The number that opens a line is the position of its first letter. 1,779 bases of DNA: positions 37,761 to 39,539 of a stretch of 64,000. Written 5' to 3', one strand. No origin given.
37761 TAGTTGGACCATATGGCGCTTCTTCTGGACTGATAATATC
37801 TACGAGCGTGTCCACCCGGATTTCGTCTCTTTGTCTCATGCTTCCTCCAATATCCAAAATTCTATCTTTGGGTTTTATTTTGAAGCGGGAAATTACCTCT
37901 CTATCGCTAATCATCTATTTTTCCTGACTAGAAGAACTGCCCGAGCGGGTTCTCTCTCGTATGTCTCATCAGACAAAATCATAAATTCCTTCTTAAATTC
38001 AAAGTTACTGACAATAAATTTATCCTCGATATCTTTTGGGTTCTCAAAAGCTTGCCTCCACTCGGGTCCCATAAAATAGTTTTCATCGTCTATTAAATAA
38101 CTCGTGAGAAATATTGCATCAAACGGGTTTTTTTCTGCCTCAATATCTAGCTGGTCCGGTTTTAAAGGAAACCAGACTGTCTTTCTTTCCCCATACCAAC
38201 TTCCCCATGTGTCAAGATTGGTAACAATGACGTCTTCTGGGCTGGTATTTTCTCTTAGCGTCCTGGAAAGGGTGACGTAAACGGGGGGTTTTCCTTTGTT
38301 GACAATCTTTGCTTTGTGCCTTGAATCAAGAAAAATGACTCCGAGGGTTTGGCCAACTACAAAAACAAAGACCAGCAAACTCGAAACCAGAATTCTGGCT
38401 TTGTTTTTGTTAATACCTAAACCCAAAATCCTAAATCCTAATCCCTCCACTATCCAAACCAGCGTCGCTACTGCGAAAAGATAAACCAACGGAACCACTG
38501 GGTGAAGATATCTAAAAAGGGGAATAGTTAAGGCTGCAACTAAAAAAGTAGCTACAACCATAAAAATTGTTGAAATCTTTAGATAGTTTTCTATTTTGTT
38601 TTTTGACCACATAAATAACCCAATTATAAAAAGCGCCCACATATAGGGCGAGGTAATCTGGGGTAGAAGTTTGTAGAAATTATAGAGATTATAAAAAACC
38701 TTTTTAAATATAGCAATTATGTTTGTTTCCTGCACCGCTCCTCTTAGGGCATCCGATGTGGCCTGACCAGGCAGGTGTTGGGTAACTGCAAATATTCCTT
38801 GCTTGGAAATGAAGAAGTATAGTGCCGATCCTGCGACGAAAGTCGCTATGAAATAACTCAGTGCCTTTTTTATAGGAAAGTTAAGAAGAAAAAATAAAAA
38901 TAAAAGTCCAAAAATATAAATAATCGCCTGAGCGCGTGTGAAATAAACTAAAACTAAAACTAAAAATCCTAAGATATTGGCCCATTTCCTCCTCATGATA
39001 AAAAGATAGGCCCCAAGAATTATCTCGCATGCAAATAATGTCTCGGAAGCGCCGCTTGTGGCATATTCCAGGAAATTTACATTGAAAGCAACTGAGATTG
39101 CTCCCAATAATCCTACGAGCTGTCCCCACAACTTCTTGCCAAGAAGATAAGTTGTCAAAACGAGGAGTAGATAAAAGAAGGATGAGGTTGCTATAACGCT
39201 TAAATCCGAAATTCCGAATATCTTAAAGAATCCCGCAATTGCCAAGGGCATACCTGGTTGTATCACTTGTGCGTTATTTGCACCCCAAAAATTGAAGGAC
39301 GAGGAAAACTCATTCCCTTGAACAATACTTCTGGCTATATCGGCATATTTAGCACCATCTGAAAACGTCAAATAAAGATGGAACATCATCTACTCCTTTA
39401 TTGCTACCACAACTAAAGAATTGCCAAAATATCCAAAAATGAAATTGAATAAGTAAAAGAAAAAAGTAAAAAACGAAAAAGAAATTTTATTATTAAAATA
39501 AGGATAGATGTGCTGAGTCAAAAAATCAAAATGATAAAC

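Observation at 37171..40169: Recurrent 'polytopic membrane protein + SAM methyltransferase' modules with 4-nt start/stop overlaps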

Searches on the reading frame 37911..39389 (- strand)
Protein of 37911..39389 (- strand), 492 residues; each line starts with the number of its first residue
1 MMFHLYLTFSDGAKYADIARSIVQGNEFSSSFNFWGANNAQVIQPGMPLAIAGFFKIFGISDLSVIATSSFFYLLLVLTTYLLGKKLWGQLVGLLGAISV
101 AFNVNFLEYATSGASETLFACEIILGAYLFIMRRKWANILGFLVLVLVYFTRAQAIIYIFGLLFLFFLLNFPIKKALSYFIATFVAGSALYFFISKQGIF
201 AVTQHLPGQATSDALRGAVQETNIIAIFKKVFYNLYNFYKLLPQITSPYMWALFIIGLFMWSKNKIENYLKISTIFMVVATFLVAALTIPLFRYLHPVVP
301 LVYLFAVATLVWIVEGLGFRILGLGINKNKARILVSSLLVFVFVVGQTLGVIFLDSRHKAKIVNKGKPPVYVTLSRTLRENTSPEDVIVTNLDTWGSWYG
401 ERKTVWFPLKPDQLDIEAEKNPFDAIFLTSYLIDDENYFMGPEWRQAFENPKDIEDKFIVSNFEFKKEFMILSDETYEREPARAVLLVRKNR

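Call 3: search_protein_families(library=pfam, proteins=[window:37911-39389:-], max_evalue=0.01)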
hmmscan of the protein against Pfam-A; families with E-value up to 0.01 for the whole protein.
window:37911-39389:- (492 aa): 1 family
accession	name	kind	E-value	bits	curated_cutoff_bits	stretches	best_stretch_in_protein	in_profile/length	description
PF13231.12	PMT_2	-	9.1e-05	23.2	26.1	1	45-186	4-147/160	Dolichyl-phosphate-mannose-protein mannosyltransferase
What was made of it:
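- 37911..39389 (-): GTC*: ArnT/PMT-like GT-C-fold glycosyltransferase (492 aa), a variant that lacks TM1. Pfam PMT_2 scores only 23.2 bits against a cut-off of 26.1 (call 3).
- On GT-C glycosyltransferase superfamily (for 37911-39389): The window protein scores 23.2 bits against a cut-off of 26.1 (call 3).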

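Call 12: search_protein_families(library=ncbifam, proteins=[window:37911-39389:-], max_evalue=0.01)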
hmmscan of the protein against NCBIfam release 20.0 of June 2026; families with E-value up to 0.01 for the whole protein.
window:37911-39389:- (492 aa): 0 families

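Call 14: find_homologous_proteins(query=window:37911-39389:-)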
Query window:37911-39389:- (492 aa): 524 proteins with E <= 0.001 among 8000 candidates; the best 120 are listed.
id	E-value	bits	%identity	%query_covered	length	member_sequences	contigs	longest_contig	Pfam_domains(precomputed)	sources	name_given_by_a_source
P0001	0.0e+0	1072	99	100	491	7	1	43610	-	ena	-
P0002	1.9e-221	755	71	99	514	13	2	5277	PF13231.13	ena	-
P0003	5.7e-217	740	68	99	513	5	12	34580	PF13231.13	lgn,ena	-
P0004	7.2e-211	720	66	99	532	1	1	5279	PF13231.13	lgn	-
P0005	6.5e-210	717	66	99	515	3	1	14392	PF13231.13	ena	-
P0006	5.0e-209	714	66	99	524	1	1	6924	PF13231.13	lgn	-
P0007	7.8e-207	706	65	100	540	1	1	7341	-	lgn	-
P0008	2.4e-201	688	65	99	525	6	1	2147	PF13231.13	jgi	-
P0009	5.1e-199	681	63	99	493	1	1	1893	PF13231.13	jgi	jgi:4-amino-4-deoxy-L-arabinose transferase-like glycosyltransferase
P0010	2.9e-198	678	64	99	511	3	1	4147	PF13231.13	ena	-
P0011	5.4e-198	677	63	99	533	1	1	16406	PF13231.13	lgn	-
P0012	6.1e-195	667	61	99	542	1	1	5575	PF13231.13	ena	-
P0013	2.2e-193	662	63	99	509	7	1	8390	PF13231.13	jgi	-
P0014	4.0e-192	658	63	99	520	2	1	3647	PF13231.13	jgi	-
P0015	2.8e-188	645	61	99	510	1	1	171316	PF13231.13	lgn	-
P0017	6.3e-185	634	60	100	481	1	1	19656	PF13231.13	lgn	-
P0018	1.7e-182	626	59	99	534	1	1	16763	PF13231.13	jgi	-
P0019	6.8e-179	614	58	99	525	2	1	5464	PF13231.13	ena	-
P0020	2.9e-178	612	58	100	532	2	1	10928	PF13231.13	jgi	-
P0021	4.3e-178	612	58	99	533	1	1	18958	PF13231.13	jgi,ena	-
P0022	2.1e-175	603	57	99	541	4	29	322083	PF13231.13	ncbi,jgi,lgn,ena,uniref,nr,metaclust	ncbi:hypothetical protein A3A76_03660 [Candidatus Woesebacteria bacterium RIFCSPLOWO2_01_FULL_39_23]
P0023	3.8e-169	582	55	99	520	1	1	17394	PF13231.13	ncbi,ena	-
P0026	3.6e-168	579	56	99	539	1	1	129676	PF13231.13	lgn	-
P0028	1.9e-167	577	57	99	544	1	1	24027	PF13231.13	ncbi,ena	-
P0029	2.3e-167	576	56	99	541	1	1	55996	PF13231.13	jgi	jgi:4-amino-4-deoxy-L-arabinose transferase-like glycosyltransferase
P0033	2.3e-164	566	54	99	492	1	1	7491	PF13231.13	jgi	jgi:4-amino-4-deoxy-L-arabinose transferase-like glycosyltransferase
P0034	4.4e-164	565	56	99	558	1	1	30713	PF13231.13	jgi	-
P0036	1.2e-163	564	54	99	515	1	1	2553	PF13231.13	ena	-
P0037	9.6e-163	561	54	99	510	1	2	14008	PF13231.13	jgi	jgi:4-amino-4-deoxy-L-arabinose transferase-like glycosyltransferase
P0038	1.3e-162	561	54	99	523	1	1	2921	PF13231.13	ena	-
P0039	2.4e-162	560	54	99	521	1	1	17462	PF13231.13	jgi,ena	-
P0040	3.5e-162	559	55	99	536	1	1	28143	PF13231.13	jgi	jgi:4-amino-4-deoxy-L-arabinose transferase-like glycosyltransferase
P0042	4.2e-162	559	56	99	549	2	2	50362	PF13231.13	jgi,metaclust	metaclust:\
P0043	5.1e-162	559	55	99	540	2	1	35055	PF13231.13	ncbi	-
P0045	1.5e-161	557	54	99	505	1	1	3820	PF13231.13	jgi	jgi:4-amino-4-deoxy-L-arabinose transferase-like glycosyltransferase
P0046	1.8e-161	557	55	99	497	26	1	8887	PF13231.13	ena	-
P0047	4.8e-161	555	55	99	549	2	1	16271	PF13231.13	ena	-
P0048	1.8e-160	554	55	99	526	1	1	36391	PF13231.13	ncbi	ncbi:ArnT family glycosyltransferase [Patescibacteria group bacterium]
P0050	2.2e-160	553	53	97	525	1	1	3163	PF13231.13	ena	-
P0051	2.9e-160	553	53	99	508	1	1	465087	PF13231.13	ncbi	-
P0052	3.4e-160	553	55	99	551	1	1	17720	PF13231.13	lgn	-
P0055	1.0e-159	551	54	99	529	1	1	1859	PF13231.13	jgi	jgi:4-amino-4-deoxy-L-arabinose transferase-like glycosyltransferase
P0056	5.3e-159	549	55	99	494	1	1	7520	PF13231.13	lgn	-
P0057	2.3e-158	547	55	100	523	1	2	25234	PF13231.13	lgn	-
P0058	4.3e-158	546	55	99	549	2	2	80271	PF13231.13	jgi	-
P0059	7.0e-158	545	52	99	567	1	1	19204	PF13231.13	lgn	-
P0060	1.7e-157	544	53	99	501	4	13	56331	PF13231.13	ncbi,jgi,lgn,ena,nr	ncbi:MAG: hypothetical protein UV71_C0008G0015 [Microgenomates group bacterium GW2011_GWC1_43_13]|nr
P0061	5.4e-157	542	55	96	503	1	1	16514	PF13231.13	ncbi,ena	-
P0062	1.1e-156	541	54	100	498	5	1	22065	PF13231.13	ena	-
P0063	1.1e-156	541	53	99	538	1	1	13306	PF13231.13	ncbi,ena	-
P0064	2.1e-156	540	52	100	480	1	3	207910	PF13231.13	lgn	-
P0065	5.3e-156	539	54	99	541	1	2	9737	PF13231.13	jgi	jgi:4-amino-4-deoxy-L-arabinose transferase-like glycosyltransferase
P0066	7.8e-156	538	53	100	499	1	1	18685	PF13231.13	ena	-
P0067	8.4e-156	538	57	88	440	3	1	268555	PF13231.13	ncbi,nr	ncbi:MAG TPA: glycosyltransferase family 39 protein [Patescibacteria group bacterium]|nr:glycosyltra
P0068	4.2e-155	536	53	99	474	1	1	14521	PF13231.13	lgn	-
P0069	5.0e-155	536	53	99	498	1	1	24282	PF13231.13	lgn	-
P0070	7.2e-155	535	53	99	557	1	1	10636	PF13231.13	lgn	-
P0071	1.2e-154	534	51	99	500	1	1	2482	PF13231.13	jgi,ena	-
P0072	1.2e-154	534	51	99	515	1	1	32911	PF13231.13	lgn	-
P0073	2.4e-154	533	53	99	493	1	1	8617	PF13231.13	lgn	-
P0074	3.5e-154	533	54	99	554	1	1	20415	PF13231.13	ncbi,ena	-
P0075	1.8e-153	530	53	99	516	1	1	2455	PF13231.13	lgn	-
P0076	2.6e-153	530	53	99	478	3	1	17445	PF13231.13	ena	-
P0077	2.7e-153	530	54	100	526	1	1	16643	PF13231.13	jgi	-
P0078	3.9e-153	529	54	99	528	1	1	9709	PF13231.13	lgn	-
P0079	4.4e-153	529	52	99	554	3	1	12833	PF13231.13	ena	-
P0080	1.2e-152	528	53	99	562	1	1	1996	PF13231.13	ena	-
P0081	4.6e-152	526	52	99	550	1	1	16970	PF13231.13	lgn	-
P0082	6.9e-152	525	53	98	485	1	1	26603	PF13231.13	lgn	-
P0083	8.3e-152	525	52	99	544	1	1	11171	PF13231.13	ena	-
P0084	2.1e-151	524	52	99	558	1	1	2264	PF13231.13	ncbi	-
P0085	3.2e-151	523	52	99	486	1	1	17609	PF13231.13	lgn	-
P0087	6.5e-151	522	53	99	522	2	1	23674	PF13231.13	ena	-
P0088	7.1e-151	522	52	99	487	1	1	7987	PF13231.13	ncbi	-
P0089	9.9e-151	521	53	99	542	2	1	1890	PF13231.13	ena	-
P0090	1.9e-150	520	52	99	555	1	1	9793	PF13231.13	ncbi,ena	-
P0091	6.2e-150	519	51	99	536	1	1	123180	PF13231.13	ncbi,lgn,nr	ncbi:glycosyltransferase family 39 protein [Patescibacteria group bacterium]|nr:glycosyltransferase 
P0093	1.9e-149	517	52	98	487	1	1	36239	PF13231.13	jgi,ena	-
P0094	2.7e-149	517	52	99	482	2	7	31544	PF13231.13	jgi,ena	-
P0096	7.2e-149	515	52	99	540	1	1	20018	PF13231.13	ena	-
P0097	1.7e-148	514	51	99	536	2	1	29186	PF13231.13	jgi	-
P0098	3.1e-148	513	50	99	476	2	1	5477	PF13231.13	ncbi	-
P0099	3.3e-148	513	52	99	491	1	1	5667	PF13231.13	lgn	-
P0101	3.8e-148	513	51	99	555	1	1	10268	PF13231.13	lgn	-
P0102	1.2e-147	511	51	99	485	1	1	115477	PF13231.13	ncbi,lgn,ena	-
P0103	1.9e-147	511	52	99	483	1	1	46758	PF13231.13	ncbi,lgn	ncbi:MAG: glycosyltransferase family 39 protein [Microgenomates group bacterium]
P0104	3.2e-147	510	51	99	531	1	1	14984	PF13231.13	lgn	-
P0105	2.9e-146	507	53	99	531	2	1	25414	PF13231.13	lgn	-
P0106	5.2e-146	506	51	99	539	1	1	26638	PF13231.13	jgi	-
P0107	5.8e-146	506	52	98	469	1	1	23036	PF13231.13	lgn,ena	-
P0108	9.7e-146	505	50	99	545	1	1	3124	PF13231.13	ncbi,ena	-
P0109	1.8e-145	504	50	99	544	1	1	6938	PF13231.13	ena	-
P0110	2.0e-145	504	51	99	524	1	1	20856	PF13231.13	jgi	-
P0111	2.8e-145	503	50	99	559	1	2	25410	PF13231.13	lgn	-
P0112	3.0e-145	503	51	98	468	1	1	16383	PF13231.13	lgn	-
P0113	5.1e-145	503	49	98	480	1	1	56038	PF13231.13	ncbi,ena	-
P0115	1.1e-144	501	50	99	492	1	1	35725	PF13231.13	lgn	-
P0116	1.2e-144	501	52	99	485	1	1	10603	PF13231.13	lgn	-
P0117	1.3e-144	501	51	99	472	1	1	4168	PF13231.13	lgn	-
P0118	3.7e-144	500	49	100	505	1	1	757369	PF13231.13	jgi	jgi:hypothetical protein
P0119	8.4e-144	499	49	99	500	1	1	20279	PF13231.13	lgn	-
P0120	1.1e-143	498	51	99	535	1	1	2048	PF13231.13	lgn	-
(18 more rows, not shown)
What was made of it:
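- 37911..39389 (-): More than 500 homologues were found, named ArnT-family or GT39 by their sources (call 14).
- On GT-C glycosyltransferase superfamily (for 37911-39389): Most homologues carry a precomputed PF13231 hit (call 14).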

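Call 15: find_encoding_contigs(protein=P0022, flank=8000, max_places=2)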
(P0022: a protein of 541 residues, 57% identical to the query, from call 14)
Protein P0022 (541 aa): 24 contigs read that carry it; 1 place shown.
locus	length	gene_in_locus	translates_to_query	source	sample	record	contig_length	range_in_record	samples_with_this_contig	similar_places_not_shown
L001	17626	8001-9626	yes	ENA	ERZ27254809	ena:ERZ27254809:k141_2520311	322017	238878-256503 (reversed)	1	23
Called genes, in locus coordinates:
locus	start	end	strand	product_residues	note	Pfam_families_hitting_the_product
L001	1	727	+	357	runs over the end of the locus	-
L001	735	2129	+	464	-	-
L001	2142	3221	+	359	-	-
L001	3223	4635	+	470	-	-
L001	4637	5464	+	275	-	PF01973:MptE-like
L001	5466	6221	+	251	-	PF05575:V_cholerae_RfbT (weak), PF05050:Methyltransf_21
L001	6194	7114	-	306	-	PF13649:Methyltransf_25 (faint), PF13847:Methyltransf_31 (faint), PF08241:Methyltransf_11 (weak)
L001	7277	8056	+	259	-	PF05050:Methyltransf_21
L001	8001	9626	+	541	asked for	PF13231:PMT_2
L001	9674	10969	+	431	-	PF01554:MatE (weak), PF01943:Polysacc_synt, PF13440:Polysacc_synt_3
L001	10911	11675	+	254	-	PF08241:Methyltransf_11 (weak), PF07021:MetW (weak)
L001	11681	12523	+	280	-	PF00535:Glycos_transf_2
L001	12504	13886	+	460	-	-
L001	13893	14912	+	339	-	PF13439:Glyco_transf_4 (weak), PF00534:Glycos_transf_1, PF13692:Glyco_trans_1_4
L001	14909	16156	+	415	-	-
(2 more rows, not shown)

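Call 16: find_encoding_contigs(protein=P0015, flank=8000, max_places=1)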
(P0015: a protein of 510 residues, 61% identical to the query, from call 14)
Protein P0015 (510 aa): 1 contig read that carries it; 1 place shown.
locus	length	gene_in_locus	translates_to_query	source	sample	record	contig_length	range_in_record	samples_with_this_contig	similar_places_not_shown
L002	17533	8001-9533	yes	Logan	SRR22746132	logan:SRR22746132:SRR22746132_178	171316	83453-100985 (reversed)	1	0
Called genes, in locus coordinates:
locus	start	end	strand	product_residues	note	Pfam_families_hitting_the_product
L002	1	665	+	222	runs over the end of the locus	PF01209:Ubie_methyltran, PF02353:CMAS (weak), PF13489:Methyltransf_23, PF13847:Methyltransf_31, PF08241:Methyltransf_11, PF08242:Methyltransf_12, PF13649:Methyltransf_25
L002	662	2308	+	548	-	-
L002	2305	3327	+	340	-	-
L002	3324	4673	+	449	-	-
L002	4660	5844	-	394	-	PF01041:DegT_DnrJ_EryC1, PF01053:Cys_Met_Meta_PP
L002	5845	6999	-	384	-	PF13439:Glyco_transf_4 (weak), PF00534:Glycos_transf_1, PF13692:Glyco_trans_1_4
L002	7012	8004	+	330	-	PF01073:3Beta_HSD (faint), PF01370:Epimerase, PF04321:RmlD_sub_bind, PF16363:GDP_Man_Dehyd, PF07993:NAD_binding_4 (weak)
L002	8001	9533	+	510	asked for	PF13231:PMT_2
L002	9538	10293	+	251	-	PF08241:Methyltransf_11 (weak), PF07021:MetW (weak)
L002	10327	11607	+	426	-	PF01554:MatE, PF01943:Polysacc_synt, PF13440:Polysacc_synt_3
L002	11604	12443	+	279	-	PF00535:Glycos_transf_2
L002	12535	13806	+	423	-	PF13231:PMT_2 (weak), PF27757:Competence-induced_Ccs4_N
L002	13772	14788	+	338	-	PF13439:Glyco_transf_4, PF00534:Glycos_transf_1, PF13692:Glyco_trans_1_4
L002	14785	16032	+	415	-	PF13231:PMT_2 (weak)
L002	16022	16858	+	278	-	PF00535:Glycos_transf_2, PF10111:Glyco_tranf_2_2, PF13641:Glyco_tranf_2_3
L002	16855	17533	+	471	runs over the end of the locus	PF13231:PMT_2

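Call 17: find_encoding_contigs(protein=P0051, flank=8000, max_places=1)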
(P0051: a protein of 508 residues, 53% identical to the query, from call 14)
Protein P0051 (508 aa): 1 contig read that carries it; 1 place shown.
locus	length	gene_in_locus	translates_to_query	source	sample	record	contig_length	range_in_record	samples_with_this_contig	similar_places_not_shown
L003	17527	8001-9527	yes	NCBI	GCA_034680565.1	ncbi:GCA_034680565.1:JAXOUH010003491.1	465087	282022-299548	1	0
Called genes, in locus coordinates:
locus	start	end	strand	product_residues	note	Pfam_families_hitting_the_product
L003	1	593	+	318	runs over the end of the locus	-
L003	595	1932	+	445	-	-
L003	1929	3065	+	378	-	PF13439:Glyco_transf_4, PF20706:GT4-conflict, PF00534:Glycos_transf_1, PF13692:Glyco_trans_1_4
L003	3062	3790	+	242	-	PF01209:Ubie_methyltran (weak), PF13489:Methyltransf_23, PF08003:Methyltransf_9 (weak), PF07021:MetW, PF13649:Methyltransf_25, PF13847:Methyltransf_31, PF08241:Methyltransf_11, PF08242:Methyltransf_12, +1 more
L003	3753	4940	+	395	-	PF13439:Glyco_transf_4 (weak), PF20706:GT4-conflict, PF00534:Glycos_transf_1, PF13692:Glyco_trans_1_4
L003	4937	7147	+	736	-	-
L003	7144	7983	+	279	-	PF13847:Methyltransf_31, PF08241:Methyltransf_11, PF13649:Methyltransf_25 (faint)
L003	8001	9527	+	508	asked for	PF13231:PMT_2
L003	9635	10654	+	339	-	PF01073:3Beta_HSD, PF01370:Epimerase, PF02719:Polysacc_synt_2, PF04321:RmlD_sub_bind, PF07993:NAD_binding_4, PF16363:GDP_Man_Dehyd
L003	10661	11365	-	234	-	PF00535:Glycos_transf_2, PF10111:Glyco_tranf_2_2 (weak), PF13641:Glyco_tranf_2_3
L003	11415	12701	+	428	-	PF01554:MatE, PF01943:Polysacc_synt, PF13440:Polysacc_synt_3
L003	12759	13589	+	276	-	PF00535:Glycos_transf_2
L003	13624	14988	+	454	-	-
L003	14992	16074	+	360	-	PF00534:Glycos_transf_1, PF13692:Glyco_trans_1_4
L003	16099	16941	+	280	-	PF00535:Glycos_transf_2, PF10111:Glyco_tranf_2_2, PF13641:Glyco_tranf_2_3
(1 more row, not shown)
